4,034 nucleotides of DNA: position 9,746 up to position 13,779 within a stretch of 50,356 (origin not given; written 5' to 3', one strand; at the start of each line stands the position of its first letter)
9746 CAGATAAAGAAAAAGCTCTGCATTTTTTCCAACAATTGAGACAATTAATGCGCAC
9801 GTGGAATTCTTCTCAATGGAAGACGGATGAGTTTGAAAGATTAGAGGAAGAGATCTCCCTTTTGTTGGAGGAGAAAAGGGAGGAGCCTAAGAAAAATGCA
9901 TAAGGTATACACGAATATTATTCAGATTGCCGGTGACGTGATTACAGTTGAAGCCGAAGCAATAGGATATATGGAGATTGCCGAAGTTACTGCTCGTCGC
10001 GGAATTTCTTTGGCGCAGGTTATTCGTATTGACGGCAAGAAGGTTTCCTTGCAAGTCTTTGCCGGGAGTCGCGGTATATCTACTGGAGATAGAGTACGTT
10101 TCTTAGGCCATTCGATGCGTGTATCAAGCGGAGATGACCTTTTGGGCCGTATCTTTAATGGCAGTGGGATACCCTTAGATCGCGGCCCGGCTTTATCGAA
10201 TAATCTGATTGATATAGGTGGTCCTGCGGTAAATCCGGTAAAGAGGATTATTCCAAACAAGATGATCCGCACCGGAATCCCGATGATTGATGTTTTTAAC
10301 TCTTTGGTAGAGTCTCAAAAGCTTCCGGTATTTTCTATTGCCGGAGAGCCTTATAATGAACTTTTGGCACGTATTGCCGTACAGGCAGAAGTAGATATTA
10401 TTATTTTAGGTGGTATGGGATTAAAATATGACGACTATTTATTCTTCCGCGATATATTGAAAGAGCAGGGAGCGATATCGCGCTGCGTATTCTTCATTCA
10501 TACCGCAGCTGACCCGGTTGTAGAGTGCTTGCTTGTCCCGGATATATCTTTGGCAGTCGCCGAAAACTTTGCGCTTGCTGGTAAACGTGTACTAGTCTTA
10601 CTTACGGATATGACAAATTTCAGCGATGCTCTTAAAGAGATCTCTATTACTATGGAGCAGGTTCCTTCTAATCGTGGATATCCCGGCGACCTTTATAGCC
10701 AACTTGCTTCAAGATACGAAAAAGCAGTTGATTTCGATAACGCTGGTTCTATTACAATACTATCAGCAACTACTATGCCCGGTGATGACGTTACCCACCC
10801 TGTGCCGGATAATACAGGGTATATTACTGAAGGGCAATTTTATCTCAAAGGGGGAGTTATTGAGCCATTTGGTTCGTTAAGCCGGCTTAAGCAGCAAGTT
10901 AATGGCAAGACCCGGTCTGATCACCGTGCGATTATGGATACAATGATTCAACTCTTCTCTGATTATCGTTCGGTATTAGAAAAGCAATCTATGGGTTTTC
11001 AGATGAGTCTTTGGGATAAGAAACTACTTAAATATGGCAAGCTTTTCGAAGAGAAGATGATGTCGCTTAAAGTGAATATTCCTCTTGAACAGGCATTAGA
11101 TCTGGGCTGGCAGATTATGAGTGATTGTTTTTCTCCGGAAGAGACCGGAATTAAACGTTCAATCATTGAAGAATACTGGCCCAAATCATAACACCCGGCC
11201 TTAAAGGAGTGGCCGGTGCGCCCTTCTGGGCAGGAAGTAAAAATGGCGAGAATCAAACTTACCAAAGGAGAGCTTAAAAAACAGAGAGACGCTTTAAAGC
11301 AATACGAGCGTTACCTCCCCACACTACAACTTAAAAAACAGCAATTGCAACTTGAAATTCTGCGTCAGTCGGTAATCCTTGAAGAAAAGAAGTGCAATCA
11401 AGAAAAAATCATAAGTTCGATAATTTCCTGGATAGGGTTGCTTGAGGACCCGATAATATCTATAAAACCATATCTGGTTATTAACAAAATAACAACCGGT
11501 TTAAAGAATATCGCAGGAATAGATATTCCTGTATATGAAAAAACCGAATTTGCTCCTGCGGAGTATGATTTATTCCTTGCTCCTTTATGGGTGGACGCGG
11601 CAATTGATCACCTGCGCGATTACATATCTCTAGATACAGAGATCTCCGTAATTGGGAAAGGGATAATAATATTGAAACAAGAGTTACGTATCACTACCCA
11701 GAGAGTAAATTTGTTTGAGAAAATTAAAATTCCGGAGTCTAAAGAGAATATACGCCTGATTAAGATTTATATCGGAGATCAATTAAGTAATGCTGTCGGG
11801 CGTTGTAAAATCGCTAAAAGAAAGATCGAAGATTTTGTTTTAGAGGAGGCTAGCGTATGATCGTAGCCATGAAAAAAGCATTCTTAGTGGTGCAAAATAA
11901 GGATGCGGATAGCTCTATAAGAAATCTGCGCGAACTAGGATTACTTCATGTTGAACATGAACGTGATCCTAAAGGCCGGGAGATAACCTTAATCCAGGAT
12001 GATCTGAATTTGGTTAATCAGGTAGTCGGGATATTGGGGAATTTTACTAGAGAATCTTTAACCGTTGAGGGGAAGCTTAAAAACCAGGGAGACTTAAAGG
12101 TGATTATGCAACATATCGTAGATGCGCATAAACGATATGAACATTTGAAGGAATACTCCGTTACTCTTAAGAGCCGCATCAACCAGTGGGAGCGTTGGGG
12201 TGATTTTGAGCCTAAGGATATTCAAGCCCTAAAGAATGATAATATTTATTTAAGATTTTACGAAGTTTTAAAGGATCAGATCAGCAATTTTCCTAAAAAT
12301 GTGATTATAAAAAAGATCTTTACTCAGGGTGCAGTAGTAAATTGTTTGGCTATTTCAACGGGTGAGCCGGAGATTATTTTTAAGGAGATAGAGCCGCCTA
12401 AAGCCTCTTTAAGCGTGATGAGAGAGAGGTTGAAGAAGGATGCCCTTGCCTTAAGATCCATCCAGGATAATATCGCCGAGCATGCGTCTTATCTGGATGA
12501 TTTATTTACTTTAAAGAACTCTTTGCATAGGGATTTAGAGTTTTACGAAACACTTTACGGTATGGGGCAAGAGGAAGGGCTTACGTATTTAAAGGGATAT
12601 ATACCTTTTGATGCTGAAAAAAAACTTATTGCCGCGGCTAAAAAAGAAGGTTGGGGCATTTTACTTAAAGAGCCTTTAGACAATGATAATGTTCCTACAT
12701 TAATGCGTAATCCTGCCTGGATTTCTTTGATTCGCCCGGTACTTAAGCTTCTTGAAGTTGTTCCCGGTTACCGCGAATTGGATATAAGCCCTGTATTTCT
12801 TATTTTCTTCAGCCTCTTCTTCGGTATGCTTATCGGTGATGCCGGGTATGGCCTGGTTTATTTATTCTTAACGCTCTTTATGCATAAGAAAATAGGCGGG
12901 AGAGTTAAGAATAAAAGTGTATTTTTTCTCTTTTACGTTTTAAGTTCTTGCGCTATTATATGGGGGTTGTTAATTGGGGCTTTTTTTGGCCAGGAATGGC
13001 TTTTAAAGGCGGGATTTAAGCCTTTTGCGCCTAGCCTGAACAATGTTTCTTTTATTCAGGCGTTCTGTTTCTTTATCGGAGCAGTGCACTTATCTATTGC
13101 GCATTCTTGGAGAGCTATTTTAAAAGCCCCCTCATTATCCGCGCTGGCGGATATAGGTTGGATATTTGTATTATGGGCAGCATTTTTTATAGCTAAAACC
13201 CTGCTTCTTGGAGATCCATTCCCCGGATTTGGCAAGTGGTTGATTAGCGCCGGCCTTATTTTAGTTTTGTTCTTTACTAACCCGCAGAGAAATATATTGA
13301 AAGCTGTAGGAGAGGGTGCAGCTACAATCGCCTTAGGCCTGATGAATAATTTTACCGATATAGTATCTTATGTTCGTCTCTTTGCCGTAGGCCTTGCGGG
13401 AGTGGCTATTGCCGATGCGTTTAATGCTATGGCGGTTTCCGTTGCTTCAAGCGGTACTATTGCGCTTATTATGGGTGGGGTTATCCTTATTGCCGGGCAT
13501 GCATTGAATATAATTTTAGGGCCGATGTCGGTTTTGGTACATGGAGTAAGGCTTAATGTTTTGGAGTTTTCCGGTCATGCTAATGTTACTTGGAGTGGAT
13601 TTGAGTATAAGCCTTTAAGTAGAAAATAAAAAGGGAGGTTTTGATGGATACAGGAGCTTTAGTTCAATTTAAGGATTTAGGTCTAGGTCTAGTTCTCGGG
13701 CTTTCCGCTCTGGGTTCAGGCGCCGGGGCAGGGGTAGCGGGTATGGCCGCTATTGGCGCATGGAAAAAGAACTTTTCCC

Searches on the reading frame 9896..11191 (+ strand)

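Call 7: search_protein_families(library=pfam, proteins=[window:9896-11191:+], max_evalue=0.001)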
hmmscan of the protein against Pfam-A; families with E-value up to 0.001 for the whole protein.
window:9896-11191:+ (431 aa): 3 families
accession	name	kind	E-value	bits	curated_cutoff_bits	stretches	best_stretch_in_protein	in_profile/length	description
PF00006.31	ATP-synt_ab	-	7.8e-50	169.9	29.5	1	127-318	1-194/213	ATP synthase alpha/beta family, nucleotide-binding domain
PF22919.1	ATP-synt_VA_C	-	2.7e-12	47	24.7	1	335-428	4-101/101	C-terminal domain of V and A type ATP synthase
PF02874.29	ATP-synt_ab_N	-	9.2e-10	39.3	20.9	1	8-71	1-69/69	ATP synthase alpha/beta family, beta-barrel domain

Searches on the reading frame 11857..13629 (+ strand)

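Call 8: search_protein_families(library=pfam, proteins=[window:11857-13629:+], max_evalue=0.001)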
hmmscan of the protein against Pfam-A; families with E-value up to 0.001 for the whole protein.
window:11857-13629:+ (590 aa): 1 family
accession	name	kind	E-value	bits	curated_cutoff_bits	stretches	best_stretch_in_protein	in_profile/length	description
PF01496.24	V_ATPase_I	-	2.1e-06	26.5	30.7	0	302-343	373-414/815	V-type ATPase 116kDa subunit family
